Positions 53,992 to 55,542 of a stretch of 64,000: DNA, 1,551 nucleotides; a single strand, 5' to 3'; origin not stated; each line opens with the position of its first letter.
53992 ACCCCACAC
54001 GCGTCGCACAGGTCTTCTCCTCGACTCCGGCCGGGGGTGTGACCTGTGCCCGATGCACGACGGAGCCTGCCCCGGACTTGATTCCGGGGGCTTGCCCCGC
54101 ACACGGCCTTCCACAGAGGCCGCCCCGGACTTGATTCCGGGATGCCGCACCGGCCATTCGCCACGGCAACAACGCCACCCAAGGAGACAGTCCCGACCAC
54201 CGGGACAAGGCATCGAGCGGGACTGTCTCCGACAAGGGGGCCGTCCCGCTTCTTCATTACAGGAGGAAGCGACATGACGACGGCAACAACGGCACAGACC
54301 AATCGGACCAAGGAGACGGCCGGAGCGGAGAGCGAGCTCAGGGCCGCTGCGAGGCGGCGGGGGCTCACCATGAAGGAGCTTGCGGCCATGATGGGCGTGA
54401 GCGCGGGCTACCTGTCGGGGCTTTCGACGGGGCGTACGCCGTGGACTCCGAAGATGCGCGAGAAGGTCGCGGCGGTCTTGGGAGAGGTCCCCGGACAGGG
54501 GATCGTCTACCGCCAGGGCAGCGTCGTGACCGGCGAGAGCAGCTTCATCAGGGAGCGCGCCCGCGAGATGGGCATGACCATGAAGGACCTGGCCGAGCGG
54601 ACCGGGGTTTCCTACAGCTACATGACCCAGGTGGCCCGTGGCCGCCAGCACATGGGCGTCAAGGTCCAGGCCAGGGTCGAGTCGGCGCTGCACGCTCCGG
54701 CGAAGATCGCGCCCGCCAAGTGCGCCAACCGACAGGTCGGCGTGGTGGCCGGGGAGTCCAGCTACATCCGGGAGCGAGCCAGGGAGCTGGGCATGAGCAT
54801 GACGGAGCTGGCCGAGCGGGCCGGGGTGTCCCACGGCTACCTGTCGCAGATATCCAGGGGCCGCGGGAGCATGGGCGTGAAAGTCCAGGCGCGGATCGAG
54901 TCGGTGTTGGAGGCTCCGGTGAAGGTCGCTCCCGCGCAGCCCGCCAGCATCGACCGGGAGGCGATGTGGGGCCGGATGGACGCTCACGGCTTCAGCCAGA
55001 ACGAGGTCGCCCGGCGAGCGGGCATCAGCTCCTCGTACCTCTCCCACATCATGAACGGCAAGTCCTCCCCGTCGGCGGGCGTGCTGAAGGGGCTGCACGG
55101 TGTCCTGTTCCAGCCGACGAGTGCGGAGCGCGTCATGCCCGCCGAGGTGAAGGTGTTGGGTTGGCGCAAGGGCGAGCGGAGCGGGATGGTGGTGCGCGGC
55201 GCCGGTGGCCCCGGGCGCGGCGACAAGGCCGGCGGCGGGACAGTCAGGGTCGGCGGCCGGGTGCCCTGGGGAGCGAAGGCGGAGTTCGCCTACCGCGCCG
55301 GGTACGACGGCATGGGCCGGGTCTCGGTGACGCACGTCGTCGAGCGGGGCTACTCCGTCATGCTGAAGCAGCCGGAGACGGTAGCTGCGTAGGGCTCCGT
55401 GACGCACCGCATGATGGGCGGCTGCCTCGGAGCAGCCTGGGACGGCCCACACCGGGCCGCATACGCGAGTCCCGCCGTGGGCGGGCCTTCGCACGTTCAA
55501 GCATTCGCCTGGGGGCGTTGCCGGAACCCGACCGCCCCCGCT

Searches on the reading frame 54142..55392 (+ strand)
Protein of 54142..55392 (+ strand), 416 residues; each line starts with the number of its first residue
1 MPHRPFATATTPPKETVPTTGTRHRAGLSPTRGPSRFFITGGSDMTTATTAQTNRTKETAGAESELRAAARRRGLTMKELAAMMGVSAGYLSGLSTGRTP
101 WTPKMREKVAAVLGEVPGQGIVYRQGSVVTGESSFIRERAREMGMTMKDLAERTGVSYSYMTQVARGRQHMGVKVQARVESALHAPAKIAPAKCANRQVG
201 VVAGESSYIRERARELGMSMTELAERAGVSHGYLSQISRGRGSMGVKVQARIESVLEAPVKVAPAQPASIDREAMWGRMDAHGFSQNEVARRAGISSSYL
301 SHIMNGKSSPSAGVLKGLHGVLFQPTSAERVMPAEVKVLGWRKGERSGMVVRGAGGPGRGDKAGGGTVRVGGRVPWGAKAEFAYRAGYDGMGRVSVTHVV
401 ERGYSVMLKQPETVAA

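Call 16: search_protein_families(library=pfam, max_evalue=0.01, proteins=[window:54142-55392:+])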
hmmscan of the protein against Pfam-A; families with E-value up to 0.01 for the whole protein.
window:54142-55392:+ (416 aa): 32 families (the best 25 are shown)
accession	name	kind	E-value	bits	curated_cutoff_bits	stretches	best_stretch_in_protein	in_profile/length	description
PF01381.28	HTH_3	-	2.7e-32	111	23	4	280-319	6-45/55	Helix-turn-helix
PF13560.12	HTH_31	-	5.1e-26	91.2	27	4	280-316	11-48/64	Helix-turn-helix domain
PF13443.12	HTH_26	-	1.5e-15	57.6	22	1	276-317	3-45/63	Cro/C1-type HTH DNA-binding domain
PF12844.13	HTH_19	-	1.3e-13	51.1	30.2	1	283-316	12-45/64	Helix-turn-helix domain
PF12802.13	MarR_2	-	2.7e-11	43.9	27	0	143-165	18-41/61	MarR family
PF13744.12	HTH_37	-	1.7e-09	37.8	27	0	278-308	26-56/80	Helix-turn-helix domain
PF13412.12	HTH_24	-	3.6e-09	36.5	21.9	0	144-159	17-32/48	Winged helix-turn-helix DNA-binding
PF00356.27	LacI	-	2.6e-08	34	27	0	146-183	1-38/46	Bacterial regulatory proteins, lacI family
PF00440.29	TetR_N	-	1.1e-07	32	24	0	218-234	17-33/47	Bacterial regulatory proteins, tetR family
PF04545.22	Sigma70_r4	-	1.2e-07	31.5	24.1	0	73-89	19-35/50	Sigma-70, region 4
PF00165.29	HTH_AraC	-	2.1e-07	31.3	26.6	0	144-166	8-30/42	Bacterial regulatory helix-turn-helix proteins, AraC family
PF13413.12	HTH_25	-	6.1e-07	29.6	24.6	0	66-94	2-30/62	Helix-turn-helix domain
PF13542.12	HTH_Tnp_ISL3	-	8.4e-07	28.8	27.4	0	135-158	19-40/51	Helix-turn-helix domain of transposase family ISL3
PF13384.12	HTH_23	-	1.4e-06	28.4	24.6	0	139-159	14-32/50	Homeodomain-like domain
PF01047.28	MarR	-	1.7e-06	28.3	24.6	0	69-95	12-38/59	MarR family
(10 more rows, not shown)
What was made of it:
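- Closest known: Poly-XRE proteins. Same: The same element encodes a 416-aa protein with at least 4 HTH_3 repeats (54142-55392; call 16).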

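Call 78: search_protein_families(library=padloc, max_evalue=0.001, proteins=[window:54142-55392:+])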
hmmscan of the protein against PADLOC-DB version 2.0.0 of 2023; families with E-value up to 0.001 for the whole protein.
window:54142-55392:+ (416 aa): 20 families
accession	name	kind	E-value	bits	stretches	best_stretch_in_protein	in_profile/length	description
PDLC02926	HTH_VI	-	7.5e-22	75.4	2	281-317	12-48/92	-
PDLC03953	RmrA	-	3.9e-17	60.5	1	214-275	15-76/373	-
PDLC04142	capH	-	1.4e-14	53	0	272-325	8-60/103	capH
PDLC04133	mad1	-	2.7e-13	48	0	142-164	3-25/60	mads_1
PDLC03947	RmrA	-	6.7e-12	42.9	0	210-261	17-68/383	-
PDLC04775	PDC-M69A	-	1.6e-11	42.7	0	209-258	12-61/113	-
PDLC03949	RmrA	-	4e-10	37.1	0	64-114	5-55/363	-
PDLC03946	RmrA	-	1.3e-09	35.3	0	65-114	6-55/357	-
PDLC03952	RmrA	-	2.4e-08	31.2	0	281-326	33-78/395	-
PDLC03955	RmrA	-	5.7e-08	30.4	0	141-191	30-80/371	-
PDLC03665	Control_protein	-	1e-06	26.9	0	213-253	18-58/77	control protein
PDLC03944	RmrA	-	9.4e-06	22.9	0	217-261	19-63/384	-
PDLC03954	RmrA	-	1.3e-05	22.3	0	281-322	21-62/380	-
PDLC04760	PDC-M64C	-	1.4e-05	23.4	0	136-185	31-80/93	-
PDLC03951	RmrA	-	5.3e-05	20.4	0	280-325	18-63/400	-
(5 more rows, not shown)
